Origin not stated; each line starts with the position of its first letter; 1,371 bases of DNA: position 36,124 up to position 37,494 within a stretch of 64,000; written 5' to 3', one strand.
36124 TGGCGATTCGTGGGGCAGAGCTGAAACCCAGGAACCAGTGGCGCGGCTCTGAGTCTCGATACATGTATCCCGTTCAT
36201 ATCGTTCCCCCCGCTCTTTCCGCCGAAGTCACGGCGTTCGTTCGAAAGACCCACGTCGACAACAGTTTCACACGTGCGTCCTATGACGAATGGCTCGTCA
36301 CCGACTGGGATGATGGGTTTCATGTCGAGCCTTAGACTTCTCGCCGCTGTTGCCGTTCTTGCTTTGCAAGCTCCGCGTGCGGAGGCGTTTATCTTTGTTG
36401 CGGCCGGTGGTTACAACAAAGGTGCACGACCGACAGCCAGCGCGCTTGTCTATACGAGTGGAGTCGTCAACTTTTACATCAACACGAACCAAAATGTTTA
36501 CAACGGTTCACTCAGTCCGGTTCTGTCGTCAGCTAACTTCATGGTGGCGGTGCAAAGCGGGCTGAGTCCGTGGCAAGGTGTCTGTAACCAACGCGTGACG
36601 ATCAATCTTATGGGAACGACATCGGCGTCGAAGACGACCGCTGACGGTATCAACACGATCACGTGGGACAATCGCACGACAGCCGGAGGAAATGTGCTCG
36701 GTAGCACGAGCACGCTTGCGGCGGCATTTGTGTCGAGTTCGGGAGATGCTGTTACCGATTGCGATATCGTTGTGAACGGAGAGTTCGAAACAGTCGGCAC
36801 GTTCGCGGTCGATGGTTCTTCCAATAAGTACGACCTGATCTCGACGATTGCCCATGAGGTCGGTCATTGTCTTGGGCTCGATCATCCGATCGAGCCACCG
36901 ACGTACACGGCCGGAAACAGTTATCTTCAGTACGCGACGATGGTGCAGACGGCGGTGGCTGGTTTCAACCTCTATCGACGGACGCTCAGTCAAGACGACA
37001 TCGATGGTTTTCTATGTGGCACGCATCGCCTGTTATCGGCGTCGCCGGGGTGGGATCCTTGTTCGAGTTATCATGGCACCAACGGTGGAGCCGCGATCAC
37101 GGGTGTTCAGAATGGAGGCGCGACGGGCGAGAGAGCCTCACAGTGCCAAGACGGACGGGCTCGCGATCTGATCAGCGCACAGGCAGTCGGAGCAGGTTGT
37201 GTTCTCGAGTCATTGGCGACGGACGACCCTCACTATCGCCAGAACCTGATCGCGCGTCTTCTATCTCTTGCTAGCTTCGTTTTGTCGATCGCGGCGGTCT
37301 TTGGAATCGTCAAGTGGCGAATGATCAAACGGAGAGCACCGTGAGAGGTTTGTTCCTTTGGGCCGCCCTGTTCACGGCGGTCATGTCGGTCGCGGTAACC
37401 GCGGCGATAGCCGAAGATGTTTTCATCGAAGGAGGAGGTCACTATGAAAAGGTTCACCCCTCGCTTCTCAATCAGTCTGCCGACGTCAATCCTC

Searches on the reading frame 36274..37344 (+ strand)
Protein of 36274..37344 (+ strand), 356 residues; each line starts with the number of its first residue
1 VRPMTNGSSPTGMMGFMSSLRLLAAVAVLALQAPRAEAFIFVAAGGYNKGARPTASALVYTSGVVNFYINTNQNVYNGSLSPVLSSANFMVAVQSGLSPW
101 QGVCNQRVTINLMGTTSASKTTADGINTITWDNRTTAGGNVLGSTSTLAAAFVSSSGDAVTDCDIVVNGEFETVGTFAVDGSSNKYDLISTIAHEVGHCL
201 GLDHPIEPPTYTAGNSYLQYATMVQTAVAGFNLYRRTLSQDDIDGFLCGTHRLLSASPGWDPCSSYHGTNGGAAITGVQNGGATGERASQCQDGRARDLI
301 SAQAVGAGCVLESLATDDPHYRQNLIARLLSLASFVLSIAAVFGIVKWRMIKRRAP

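Call 74: search_protein_families(library=pfam, proteins=[window:36274-37344:+], max_evalue=0.001)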
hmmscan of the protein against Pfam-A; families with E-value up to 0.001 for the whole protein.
window:36274-37344:+ (356 aa): 2 families
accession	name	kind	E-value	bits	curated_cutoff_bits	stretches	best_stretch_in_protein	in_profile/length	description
PF00413.30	Peptidase_M10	-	5.7e-06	26.7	24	1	90-206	24-126/159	Matrixin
PF13583.11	Reprolysin_4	-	0.00073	19.7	22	0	182-207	132-154/203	Metallo-peptidase family M12B Reprolysin-like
